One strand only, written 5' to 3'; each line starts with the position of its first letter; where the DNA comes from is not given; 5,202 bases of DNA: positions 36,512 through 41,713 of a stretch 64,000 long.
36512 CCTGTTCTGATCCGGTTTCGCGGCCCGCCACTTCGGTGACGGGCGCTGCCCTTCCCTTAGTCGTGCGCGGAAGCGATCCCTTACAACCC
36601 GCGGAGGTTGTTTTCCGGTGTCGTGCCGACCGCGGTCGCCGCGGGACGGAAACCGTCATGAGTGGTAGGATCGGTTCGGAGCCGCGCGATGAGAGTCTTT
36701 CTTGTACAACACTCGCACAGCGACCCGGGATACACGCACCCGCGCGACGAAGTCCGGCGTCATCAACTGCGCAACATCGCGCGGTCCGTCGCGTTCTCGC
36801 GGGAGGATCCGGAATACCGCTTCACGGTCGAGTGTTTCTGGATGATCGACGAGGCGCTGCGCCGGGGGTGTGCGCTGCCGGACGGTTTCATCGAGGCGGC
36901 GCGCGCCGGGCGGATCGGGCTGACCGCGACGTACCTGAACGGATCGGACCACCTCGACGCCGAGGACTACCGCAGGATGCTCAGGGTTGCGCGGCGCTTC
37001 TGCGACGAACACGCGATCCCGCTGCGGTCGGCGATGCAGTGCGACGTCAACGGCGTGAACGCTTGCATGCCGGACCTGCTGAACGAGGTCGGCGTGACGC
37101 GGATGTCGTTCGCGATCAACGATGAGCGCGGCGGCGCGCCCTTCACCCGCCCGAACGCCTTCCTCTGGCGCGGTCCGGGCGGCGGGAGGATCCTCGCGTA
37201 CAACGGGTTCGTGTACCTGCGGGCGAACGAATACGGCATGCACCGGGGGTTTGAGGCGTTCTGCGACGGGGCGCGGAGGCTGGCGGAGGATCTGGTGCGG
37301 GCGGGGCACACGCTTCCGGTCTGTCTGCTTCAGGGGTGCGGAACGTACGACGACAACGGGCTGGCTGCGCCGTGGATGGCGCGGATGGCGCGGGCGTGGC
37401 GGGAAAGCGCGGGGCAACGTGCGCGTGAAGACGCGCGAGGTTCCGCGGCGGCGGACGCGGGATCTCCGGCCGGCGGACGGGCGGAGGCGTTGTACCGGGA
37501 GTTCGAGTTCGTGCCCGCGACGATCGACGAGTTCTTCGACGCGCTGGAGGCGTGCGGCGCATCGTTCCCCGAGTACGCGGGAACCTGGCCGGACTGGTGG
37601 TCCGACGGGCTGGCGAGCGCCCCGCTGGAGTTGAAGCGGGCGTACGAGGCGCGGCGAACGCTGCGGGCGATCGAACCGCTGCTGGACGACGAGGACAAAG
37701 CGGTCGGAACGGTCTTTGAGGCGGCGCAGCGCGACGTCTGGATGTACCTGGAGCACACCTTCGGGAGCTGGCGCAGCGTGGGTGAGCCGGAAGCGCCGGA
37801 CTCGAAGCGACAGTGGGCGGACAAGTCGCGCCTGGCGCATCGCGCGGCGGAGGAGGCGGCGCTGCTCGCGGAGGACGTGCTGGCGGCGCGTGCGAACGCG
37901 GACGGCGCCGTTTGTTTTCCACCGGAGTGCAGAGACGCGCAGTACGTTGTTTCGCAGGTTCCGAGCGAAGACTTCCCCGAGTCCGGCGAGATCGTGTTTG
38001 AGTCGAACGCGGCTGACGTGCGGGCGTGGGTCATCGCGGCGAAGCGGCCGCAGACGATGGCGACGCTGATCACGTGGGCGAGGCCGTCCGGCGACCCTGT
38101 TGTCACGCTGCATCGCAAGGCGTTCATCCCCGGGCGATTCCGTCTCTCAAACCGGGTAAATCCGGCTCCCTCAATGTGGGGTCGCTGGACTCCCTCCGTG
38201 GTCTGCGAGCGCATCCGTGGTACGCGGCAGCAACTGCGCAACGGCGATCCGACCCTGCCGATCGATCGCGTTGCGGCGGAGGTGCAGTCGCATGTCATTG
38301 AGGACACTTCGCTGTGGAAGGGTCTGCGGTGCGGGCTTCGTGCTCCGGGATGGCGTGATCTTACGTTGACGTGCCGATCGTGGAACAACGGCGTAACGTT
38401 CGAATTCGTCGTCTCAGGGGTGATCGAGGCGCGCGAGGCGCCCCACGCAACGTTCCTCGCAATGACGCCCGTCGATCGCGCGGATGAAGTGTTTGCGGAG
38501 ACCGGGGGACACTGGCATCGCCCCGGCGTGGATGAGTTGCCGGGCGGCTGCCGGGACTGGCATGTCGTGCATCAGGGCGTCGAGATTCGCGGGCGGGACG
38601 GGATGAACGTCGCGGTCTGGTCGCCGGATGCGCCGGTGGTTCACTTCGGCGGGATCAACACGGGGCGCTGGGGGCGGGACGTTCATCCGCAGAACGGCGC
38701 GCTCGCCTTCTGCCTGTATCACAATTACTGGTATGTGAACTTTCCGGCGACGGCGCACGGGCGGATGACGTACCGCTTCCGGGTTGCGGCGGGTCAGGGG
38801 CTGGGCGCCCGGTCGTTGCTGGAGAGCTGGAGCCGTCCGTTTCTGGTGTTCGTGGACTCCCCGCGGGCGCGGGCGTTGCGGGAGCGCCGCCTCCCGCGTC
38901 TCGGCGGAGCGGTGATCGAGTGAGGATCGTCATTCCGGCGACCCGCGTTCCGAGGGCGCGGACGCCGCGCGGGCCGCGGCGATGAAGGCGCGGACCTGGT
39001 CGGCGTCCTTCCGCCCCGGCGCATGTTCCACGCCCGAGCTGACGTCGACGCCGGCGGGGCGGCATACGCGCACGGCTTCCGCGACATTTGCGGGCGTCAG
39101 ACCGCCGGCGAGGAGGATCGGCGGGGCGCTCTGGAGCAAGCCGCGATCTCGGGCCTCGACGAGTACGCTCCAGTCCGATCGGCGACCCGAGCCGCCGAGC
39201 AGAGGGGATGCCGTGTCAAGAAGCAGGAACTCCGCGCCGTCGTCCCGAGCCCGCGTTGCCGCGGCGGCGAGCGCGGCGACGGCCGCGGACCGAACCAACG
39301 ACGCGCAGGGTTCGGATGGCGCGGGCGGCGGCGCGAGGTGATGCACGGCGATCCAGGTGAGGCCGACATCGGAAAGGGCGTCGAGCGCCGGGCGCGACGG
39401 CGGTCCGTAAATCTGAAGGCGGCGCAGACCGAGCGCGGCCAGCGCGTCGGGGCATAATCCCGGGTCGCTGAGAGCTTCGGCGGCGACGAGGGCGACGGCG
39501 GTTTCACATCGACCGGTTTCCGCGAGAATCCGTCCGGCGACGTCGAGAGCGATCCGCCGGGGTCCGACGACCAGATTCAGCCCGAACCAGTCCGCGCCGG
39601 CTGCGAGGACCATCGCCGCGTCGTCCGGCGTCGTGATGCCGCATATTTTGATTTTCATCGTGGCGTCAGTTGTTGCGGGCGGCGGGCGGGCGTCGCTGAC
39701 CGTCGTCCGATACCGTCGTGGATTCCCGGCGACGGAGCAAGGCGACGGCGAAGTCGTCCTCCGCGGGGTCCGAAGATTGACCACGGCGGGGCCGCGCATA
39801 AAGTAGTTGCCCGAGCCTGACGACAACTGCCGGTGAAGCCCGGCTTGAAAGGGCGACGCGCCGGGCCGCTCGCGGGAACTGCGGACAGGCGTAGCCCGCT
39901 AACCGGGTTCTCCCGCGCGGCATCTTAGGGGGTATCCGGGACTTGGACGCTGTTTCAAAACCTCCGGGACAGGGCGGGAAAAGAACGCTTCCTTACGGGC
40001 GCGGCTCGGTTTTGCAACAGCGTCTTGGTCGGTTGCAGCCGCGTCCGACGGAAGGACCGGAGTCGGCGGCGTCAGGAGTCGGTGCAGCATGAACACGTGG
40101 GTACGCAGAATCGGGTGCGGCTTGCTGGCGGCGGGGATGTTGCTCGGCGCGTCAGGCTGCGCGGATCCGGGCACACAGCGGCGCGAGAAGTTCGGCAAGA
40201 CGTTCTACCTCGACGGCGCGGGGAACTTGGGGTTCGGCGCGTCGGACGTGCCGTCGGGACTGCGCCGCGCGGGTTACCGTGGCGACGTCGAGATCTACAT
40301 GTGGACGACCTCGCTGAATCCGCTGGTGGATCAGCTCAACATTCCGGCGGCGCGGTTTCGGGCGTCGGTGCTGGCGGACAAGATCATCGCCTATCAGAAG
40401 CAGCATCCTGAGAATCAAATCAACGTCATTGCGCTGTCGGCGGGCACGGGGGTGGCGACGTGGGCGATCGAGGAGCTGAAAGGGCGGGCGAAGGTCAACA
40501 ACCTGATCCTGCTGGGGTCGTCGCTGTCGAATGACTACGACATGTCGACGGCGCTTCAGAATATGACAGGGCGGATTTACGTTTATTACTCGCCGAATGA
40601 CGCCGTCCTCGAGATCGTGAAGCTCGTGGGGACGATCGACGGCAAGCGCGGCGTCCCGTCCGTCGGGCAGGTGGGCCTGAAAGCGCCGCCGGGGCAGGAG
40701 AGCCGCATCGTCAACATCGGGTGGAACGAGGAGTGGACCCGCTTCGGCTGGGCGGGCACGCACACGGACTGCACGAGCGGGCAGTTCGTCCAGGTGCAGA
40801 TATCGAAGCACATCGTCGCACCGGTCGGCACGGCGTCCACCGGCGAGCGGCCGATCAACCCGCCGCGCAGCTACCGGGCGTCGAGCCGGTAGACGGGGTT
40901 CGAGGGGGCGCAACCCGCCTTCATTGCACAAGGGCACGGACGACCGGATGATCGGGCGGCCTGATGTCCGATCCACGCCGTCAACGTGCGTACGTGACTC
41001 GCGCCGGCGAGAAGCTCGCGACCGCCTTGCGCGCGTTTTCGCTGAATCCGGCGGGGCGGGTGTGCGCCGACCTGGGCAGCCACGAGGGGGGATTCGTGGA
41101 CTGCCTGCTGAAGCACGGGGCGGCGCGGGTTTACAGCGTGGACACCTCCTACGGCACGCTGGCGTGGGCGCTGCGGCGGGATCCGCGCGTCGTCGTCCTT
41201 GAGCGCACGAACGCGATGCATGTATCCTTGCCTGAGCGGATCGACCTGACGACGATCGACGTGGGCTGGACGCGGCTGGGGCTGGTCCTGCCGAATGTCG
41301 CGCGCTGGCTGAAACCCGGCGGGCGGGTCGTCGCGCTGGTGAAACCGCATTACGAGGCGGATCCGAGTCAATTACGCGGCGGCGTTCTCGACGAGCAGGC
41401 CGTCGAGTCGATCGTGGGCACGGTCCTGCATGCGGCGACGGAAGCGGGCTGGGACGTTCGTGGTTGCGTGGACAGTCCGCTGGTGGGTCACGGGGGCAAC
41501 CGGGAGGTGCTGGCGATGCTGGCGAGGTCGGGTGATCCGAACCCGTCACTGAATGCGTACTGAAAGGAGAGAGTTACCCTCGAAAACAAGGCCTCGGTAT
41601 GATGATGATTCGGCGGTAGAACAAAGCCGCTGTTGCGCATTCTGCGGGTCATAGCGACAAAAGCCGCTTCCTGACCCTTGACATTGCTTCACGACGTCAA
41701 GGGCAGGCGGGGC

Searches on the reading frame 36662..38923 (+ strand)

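Call 43: search_protein_families(library=pfam, proteins=[window:36662-38923:+], max_evalue=0.001)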
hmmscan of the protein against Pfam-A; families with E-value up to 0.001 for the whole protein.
window:36662-38923:+ (753 aa): 1 family
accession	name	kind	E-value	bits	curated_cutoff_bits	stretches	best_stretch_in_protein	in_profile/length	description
PF01074.27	Glyco_hydro_38N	-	8.5e-19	68.4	25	1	12-250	2-238/270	Glycosyl hydrolases family 38 N-terminal domain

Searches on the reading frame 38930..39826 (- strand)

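Call 43: search_protein_families(library=pfam, proteins=[window:38930-39826:-], max_evalue=0.001)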
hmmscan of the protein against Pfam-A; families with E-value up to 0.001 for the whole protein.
window:38930-39826:- (298 aa): 1 family
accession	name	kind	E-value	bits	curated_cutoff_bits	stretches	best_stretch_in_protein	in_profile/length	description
PF00697.28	PRAI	-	8.4e-22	78.3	22.7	1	193-283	112-192/193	N-(5'phosphoribosyl)anthranilate (PRA) isomerase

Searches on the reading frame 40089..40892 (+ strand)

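Call 43: search_protein_families(library=pfam, proteins=[window:40089-40892:+], max_evalue=0.001)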
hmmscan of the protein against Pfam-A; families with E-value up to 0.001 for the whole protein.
window:40089-40892:+ (267 aa): 2 families
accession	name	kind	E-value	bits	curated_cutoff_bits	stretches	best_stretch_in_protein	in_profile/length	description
PF05990.18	DUF900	-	0.00066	19.6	20.5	1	93-181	78-174/232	Alpha/beta hydrolase of unknown function (DUF900)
PF24322.2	Tle3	-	0.00091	19.3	27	0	157-188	290-319/321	T6SS Tle3 phospholipase effector domain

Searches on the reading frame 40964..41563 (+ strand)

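Call 43: search_protein_families(library=pfam, proteins=[window:40964-41563:+], max_evalue=0.001)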
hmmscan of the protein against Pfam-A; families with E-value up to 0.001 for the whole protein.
window:40964-41563:+ (199 aa): 3 families
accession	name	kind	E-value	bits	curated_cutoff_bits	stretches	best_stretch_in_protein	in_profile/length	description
PF01728.25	FtsJ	-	2.9e-25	89.7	24.1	1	10-185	1-178/181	FtsJ-like methyltransferase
PF08241.18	Methyltransf_11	-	1.4e-05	26.1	21.2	1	36-123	2-94/95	Methyltransferase domain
PF13649.12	Methyltransf_25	-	0.00024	22.2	27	1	36-120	3-97/97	Methyltransferase domain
